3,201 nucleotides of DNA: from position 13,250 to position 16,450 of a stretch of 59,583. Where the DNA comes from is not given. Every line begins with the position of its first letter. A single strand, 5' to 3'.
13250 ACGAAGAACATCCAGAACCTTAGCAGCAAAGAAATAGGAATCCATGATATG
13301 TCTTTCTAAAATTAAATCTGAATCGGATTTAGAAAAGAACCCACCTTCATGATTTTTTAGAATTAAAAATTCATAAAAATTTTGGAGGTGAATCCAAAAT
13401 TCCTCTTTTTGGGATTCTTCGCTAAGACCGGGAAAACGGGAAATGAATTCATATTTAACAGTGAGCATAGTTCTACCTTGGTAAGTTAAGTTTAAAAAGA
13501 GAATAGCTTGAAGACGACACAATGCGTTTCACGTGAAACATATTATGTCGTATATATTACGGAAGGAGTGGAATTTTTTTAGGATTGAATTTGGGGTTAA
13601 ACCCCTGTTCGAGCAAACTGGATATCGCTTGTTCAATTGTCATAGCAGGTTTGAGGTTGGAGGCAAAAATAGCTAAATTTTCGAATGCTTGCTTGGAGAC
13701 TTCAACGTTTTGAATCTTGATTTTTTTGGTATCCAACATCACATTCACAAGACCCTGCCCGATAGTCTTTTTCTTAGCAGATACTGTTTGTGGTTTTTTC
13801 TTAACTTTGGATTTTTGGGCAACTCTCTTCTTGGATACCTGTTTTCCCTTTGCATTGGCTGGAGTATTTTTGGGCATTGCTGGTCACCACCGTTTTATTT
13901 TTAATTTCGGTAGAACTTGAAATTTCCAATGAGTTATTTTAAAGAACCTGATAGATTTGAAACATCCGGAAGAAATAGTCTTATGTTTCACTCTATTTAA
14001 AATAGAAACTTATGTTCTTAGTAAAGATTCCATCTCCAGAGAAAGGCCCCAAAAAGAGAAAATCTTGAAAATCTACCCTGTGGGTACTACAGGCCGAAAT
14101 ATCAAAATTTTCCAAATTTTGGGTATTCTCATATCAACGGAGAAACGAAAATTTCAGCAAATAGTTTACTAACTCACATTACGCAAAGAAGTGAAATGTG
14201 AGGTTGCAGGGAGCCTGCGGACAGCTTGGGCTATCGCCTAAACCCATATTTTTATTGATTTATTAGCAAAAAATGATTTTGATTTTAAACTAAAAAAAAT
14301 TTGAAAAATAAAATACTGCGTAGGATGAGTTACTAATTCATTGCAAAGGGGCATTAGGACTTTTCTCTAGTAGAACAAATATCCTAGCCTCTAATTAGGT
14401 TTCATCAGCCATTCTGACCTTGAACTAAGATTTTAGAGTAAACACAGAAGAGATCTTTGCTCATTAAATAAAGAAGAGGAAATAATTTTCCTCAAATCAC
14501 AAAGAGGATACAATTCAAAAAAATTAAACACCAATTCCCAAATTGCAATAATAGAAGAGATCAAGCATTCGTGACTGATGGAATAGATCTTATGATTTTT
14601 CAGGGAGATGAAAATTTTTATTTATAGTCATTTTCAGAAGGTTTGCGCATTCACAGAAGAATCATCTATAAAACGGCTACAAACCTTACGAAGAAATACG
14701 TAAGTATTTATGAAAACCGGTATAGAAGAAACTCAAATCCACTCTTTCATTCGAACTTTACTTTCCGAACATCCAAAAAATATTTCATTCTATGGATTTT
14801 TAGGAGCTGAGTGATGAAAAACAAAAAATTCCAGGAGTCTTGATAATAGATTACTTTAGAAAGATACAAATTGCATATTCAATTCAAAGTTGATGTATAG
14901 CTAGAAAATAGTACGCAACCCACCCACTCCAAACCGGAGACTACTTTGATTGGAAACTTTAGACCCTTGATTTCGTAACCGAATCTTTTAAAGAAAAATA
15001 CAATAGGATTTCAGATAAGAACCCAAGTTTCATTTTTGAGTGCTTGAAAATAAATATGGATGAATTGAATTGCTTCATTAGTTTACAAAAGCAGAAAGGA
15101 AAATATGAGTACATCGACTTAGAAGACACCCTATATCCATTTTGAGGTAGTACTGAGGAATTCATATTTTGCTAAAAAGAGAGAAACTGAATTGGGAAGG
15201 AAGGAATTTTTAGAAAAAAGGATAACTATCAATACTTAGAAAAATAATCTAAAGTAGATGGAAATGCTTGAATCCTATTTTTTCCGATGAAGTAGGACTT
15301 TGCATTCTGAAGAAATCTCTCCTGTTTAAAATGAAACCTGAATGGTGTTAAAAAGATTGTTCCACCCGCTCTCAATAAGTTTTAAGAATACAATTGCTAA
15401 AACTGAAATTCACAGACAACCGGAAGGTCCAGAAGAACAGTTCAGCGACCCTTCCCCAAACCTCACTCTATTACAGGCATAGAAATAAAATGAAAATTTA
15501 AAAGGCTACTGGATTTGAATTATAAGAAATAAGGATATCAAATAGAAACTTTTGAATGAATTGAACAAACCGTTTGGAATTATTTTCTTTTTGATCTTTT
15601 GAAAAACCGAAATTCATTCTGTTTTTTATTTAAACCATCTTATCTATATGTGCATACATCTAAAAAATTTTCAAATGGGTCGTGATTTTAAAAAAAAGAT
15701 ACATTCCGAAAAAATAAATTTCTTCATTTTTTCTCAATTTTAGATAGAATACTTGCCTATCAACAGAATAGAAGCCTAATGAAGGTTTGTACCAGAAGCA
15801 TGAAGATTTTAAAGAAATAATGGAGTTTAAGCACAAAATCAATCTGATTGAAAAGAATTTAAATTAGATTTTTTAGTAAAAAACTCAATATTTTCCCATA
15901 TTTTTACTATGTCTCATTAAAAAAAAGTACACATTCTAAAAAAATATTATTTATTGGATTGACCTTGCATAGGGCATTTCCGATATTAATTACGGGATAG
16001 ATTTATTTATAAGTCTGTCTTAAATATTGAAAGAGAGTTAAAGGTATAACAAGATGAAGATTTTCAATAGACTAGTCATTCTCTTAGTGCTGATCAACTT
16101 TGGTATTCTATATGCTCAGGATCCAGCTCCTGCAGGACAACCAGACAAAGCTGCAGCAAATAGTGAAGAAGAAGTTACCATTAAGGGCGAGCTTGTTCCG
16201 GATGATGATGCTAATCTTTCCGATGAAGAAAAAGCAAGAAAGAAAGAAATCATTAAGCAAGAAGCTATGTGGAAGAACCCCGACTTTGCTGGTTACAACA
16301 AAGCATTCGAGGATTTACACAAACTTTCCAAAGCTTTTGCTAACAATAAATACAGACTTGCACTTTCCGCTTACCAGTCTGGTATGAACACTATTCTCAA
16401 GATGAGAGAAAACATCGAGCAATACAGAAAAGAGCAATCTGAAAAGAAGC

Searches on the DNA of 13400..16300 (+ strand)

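Call 7: search_rna_families(source=window, start=13400, end=16300, threshold=evalue, max_evalue=10)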
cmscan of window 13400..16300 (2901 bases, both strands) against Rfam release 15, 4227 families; matches with E-value up to 10: 7.
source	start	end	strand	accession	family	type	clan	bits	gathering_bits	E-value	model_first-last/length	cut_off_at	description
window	14582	14670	-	RF01287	snoR27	Gene; snRNA; snoRNA; CD-box;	CL00079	20.8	41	9.3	1-94/94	no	Small nucleolar RNA snoR27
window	14673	14720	-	RF03755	mir-4005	Gene; miRNA;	-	19.4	80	1.4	1-54/54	no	mir-4005 microRNA precursor family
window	14639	14680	-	RF00986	mir-920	Gene; miRNA;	-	18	70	3.2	1-74/74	no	mir-920 microRNA precursor family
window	13914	14053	+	RF01500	Afu_198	Gene; snRNA; snoRNA; CD-box;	-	17.4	40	2.8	1-149/149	no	A. fumigatus snoRNA Afu_198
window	14764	14807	-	RF00697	mir-186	Gene; miRNA;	-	17.4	70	9.3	1-82/82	no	mir-186 microRNA precursor family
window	16070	16195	-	RF02174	SMAD5-AS1_2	Gene; lncRNA;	-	11.9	50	8.4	1-129/129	no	SMAD5 antisense RNA 1 conserved region 2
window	14048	14110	-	RF01880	Xist_exon1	Gene; lncRNA;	-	11.3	50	9.7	1-85/85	no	X-chromosome inactivation gene exon 1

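Call 32: search_dna_similar(query=window:13878-16053:+, collection=plasmids, mode=distant, max_evalue=0.001)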
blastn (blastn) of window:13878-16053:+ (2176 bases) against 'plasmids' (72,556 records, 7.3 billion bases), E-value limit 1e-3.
No match.

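Call 33: search_dna_similar(query=window:13878-16053:+, collection=phages, mode=distant, max_evalue=0.001)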
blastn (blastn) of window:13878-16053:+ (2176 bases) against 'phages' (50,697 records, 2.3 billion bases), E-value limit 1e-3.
No match.

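Call 87: search_rna_families(sources=[L075, L055], threshold=gathering)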
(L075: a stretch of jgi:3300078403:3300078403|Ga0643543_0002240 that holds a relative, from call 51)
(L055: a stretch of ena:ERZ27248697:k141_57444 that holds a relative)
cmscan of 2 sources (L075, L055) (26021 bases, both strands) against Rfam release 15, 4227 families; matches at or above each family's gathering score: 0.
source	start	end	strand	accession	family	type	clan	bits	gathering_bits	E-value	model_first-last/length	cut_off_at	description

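Call 89: build_rna_model(alignment_id=A9)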
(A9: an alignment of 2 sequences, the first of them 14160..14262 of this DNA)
Model R1 built from alignment A9 (2 sequences, 112 columns); structure: RNAalifold consensus.
model positions 112; base pairs 18; branch points 1; effective number of sequences 1.36; information 0.59 bits per position. Calibrated on 0.2 Mb of random sequence (short: E-values are rough).
structure used (alignment columns):
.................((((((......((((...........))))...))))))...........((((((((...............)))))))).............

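Call 90: search_with_rna_model(model_id=R1, sources=[window, L075, L001, L002, L006, L076, L078, L004, L008, L005, L007, L020, L032, L051, L082, L084, L092, L093, L103, L104, L106, L109], max_evalue=1)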
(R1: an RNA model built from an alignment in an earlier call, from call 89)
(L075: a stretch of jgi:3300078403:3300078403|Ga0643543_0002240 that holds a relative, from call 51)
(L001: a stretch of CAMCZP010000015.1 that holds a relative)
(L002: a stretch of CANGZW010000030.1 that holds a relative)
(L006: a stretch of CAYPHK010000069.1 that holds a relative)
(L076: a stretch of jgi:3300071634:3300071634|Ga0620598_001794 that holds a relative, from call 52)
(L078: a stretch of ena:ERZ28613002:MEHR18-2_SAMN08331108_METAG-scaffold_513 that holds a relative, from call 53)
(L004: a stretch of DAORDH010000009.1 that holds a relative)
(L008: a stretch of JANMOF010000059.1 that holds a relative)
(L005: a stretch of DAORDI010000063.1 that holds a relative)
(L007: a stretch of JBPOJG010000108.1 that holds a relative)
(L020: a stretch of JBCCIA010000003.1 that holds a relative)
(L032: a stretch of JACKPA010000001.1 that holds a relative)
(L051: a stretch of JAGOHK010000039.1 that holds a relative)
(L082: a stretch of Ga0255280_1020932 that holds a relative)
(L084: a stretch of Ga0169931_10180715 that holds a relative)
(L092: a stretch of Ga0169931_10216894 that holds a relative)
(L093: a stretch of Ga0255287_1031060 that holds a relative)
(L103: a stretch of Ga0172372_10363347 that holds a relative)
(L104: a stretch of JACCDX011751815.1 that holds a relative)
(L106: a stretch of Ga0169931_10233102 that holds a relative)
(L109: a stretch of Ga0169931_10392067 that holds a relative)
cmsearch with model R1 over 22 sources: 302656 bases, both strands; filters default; matches with E-value up to 1: 3.
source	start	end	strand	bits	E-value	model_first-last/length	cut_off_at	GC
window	57267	57376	+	130.1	2e-24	1-112/112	no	0.38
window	14160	14262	-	113.7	6.3e-21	1-112/112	no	0.41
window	57329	57404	-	22.4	0.22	1-112/112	no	0.3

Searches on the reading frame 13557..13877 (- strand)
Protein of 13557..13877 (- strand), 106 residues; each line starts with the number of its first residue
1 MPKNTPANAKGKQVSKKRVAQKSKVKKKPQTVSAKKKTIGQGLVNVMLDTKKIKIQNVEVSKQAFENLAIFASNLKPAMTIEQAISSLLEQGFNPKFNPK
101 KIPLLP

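Call 17: find_encoding_contigs(protein=window:13557-13877:-, flank=10000, max_places=10)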
Protein window:13557-13877:- (106 aa): 14 contigs read that carry it; 10 places shown.
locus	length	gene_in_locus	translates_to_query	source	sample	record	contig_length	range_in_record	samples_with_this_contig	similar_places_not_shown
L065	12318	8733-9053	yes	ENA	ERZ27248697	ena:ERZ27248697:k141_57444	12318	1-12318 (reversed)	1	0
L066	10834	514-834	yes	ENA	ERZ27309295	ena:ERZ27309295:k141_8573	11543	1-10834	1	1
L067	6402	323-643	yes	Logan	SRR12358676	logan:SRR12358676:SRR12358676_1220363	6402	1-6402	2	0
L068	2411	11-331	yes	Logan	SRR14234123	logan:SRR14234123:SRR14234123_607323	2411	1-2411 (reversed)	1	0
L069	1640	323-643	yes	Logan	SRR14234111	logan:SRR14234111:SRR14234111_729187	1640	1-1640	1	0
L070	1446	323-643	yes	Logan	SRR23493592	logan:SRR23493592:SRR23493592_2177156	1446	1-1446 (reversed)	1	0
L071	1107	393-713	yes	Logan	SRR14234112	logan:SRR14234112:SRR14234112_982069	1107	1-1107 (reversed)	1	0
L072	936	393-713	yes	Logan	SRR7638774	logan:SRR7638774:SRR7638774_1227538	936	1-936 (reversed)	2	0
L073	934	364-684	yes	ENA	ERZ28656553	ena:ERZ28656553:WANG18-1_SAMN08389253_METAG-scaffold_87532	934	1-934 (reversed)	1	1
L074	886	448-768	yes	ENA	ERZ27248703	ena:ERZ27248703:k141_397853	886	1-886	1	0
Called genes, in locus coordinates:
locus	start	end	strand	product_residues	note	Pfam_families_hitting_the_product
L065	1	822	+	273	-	?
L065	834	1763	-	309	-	PF16868:NMT1_3, PF09084:NMT1, PF12974:Phosphonate-bd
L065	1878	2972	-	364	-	PF00089:Trypsin, PF13365:Trypsin_2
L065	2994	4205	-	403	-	-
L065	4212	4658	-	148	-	PF00578:AhpC-TSA, PF08534:Redoxin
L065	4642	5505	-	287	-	PF17827:PrmC_N, PF05175:MTS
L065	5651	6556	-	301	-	PF28277:FcpA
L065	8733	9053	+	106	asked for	-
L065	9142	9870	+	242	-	PF02527:GidB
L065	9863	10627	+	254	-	PF00142:Fer4_NifH, PF01656:CbiA, PF02374:ArsA_ATPase, PF06564:CBP_BcsQ, PF09140:MipZ, PF10609:ParA, PF13614:AAA_31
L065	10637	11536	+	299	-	PF02195:ParB_N, PF17762:HTH_ParB, PF23552:ParB_C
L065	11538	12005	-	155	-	PF03885:DUF327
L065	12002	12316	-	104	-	?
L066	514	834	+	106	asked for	-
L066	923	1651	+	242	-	PF02527:GidB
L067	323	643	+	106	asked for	-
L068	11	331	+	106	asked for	-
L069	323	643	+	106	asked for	-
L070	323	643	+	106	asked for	-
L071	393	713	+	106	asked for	-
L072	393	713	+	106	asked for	-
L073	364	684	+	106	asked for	-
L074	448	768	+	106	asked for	-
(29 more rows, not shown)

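Call 42: search_protein_families(library=pfam, max_evalue=0.001, proteins=[window:13557-13877:-])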
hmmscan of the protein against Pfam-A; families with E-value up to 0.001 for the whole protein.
window:13557-13877:- (106 aa): 0 families

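Call 50: find_homologous_proteins(query=window:13557-13874:-, max_evalue=0.001)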
Query window:13557-13874:- (105 aa): 15 proteins with E <= 0.001 among 30 candidates.
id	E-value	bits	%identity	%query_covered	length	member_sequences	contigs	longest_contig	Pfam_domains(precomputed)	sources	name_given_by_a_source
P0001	2.5e-55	202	99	100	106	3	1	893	-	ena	-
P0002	2.6e-35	138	79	86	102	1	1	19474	-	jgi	jgi:hypothetical protein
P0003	3.0e-29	119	79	69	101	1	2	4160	-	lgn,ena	-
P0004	5.7e-29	118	67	90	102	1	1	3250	-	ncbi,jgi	jgi:hypothetical protein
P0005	9.0e-29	117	66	90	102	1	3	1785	-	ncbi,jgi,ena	jgi:hypothetical protein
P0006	1.1e-28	117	67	90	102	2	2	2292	-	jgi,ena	jgi:hypothetical protein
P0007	1.1e-28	117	66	90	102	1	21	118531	-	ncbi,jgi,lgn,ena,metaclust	jgi:hypothetical protein|metaclust:\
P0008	1.3e-28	117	78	69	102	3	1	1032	-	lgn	-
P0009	1.9e-28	116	78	66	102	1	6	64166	-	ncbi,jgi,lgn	jgi:hypothetical protein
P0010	4.0e-28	115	63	99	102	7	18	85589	-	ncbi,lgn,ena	-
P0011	4.6e-28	115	79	69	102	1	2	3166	-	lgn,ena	-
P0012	5.7e-28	115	77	70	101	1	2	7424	-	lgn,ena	-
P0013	7.5e-28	114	75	69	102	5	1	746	-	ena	-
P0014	1.0e-27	114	79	69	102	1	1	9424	-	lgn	-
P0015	2.0e-15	75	83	44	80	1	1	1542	-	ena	-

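Call 51: find_encoding_contigs(protein=P0002, flank=8000, max_places=2)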
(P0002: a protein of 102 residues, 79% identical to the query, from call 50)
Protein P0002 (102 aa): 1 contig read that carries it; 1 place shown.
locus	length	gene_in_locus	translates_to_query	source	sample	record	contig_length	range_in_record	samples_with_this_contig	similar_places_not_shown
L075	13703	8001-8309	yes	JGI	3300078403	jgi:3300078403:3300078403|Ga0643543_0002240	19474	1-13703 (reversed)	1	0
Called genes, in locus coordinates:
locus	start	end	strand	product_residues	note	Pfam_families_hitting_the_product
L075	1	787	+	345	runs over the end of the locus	PF00528:BPD_transp_1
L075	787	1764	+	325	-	PF00005:ABC_tran, PF13304:AAA_21 (weak), PF08352:oligo_HPY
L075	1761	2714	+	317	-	PF02463:SMC_N, PF00005:ABC_tran, PF08352:oligo_HPY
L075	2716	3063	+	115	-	PF17263:DUF5329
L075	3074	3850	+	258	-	-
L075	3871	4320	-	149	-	PF00578:AhpC-TSA, PF08534:Redoxin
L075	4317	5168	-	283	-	PF17827:PrmC_N, PF05971:Methyltransf_10 (faint), PF03602:Cons_hypoth95 (weak), PF05175:MTS, PF13847:Methyltransf_31 (weak)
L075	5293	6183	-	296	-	PF28277:FcpA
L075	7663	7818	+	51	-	-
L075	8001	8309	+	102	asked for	-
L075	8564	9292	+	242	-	PF02527:GidB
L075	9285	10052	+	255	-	PF00142:Fer4_NifH (weak), PF01656:CbiA, PF02374:ArsA_ATPase (weak), PF06564:CBP_BcsQ, PF09140:MipZ, PF10609:ParA, PF13614:AAA_31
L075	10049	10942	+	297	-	PF02195:ParB_N, PF17762:HTH_ParB, PF23433:DUF7119 (weak), PF23552:ParB_C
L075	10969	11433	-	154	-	PF03885:DUF327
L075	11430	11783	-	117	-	PF04519:Bactofilin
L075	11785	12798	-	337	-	PF01551:Peptidase_M23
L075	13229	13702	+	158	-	?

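Call 52: find_encoding_contigs(protein=P0009, flank=8000, max_places=2)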
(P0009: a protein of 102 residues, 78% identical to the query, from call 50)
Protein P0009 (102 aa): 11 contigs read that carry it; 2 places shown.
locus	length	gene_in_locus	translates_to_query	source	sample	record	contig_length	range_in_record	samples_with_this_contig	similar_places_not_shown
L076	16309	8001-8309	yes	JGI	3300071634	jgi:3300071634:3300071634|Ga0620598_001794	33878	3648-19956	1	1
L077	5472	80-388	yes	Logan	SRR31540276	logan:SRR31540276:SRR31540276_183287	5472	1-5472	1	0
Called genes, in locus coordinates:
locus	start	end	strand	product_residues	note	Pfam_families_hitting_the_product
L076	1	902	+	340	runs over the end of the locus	PF08240:ADH_N, PF00107:ADH_zinc_N, PF13602:ADH_zinc_N_2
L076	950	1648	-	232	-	-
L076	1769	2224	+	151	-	-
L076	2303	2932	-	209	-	PF04264:YceI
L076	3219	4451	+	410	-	PF00128:Alpha-amylase, PF09081:AMT4_dom_C (faint)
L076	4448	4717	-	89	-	-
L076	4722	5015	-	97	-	-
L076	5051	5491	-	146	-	PF00578:AhpC-TSA, PF08534:Redoxin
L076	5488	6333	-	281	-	PF17827:PrmC_N, PF07669:Eco57I (weak), PF05175:MTS, PF13847:Methyltransf_31, PF13649:Methyltransf_25 (weak)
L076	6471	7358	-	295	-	PF28277:FcpA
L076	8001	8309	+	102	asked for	-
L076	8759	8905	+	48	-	-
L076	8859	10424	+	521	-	PF01266:DAO, PF06039:Mqo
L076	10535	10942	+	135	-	PF11697:DUF3293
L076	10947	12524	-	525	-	PF00015:MCPsignal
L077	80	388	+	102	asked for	-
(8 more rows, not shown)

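Call 53: find_encoding_contigs(protein=P0010, flank=8000, max_places=2)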
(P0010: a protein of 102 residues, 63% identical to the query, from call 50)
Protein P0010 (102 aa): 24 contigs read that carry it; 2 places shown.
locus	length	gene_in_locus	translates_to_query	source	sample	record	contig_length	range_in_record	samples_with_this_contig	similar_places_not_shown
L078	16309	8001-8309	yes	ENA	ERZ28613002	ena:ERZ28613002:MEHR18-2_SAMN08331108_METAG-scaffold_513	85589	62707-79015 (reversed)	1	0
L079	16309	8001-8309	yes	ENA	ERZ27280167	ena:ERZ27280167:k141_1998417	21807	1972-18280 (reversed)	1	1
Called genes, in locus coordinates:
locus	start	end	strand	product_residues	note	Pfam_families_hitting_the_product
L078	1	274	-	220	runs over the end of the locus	-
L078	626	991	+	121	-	PF17263:DUF5329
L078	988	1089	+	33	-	-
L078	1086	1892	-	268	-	-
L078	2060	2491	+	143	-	PF00571:CBS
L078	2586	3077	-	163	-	PF14539:DUF4442, PF09500:YiiD_C (weak)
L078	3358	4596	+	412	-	PF00128:Alpha-amylase, PF09081:AMT4_dom_C (weak)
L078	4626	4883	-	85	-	-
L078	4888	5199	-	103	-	-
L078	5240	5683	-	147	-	PF00578:AhpC-TSA, PF08534:Redoxin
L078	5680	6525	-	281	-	PF07669:Eco57I, PF17827:PrmC_N, PF05175:MTS, PF06325:PrmA (weak), PF13847:Methyltransf_31, PF13649:Methyltransf_25 (weak)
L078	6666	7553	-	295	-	PF28277:FcpA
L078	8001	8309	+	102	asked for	-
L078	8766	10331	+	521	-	PF01266:DAO, PF06039:Mqo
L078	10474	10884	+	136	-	PF11697:DUF3293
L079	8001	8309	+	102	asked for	-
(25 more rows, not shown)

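Call 83: predict_structure(alignment_id=A6)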
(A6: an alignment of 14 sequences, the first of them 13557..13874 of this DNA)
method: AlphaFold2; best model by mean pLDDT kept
length: 105 residues; sequences in the alignment: 14
mean_pLDDT: 58.6   pTM: 0.26
mean pLDDT of the five models: 58.6, 57.8, 57.8, 57.4, 56.9
residues with pLDDT >= 90: 0; 70-90: 23; 50-70: 59; < 50: 23
segments of 3 or more residues with pLDDT < 50: 1-3, 6-13, 18-23
pLDDT, mean of each block of 10 residues (from residue 1): 45 45 49 55 54 68 73 63 73 61 58
secondary structure, 60 per line:
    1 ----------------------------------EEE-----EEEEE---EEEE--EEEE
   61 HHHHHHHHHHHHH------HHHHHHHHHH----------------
elements in order: E35-37 E43-47 E51-54 E57-60 H61-73 H80-89

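Call 84: search_protein_representatives(alignment_id=A6)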
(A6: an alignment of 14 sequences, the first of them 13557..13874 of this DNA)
Query: 14 sequences, 102 profile positions. Proteins with E-value up to 0.001 (for the whole library): 8; up to 1e-10: 6; up to 1e-30: 1. The best 8 are listed.
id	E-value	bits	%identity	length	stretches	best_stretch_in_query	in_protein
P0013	7.8e-54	196.2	-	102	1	1-102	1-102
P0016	1.4e-22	95.9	-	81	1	1-74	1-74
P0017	1.8e-14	69.8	-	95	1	5-94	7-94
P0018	9.3e-13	64.3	-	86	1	16-89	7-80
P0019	4.2e-11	59.0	-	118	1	14-94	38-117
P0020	8.0e-11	58.1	-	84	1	15-86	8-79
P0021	7.7e-08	48.5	-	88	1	16-74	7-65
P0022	3.5e-05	40.0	-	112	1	8-92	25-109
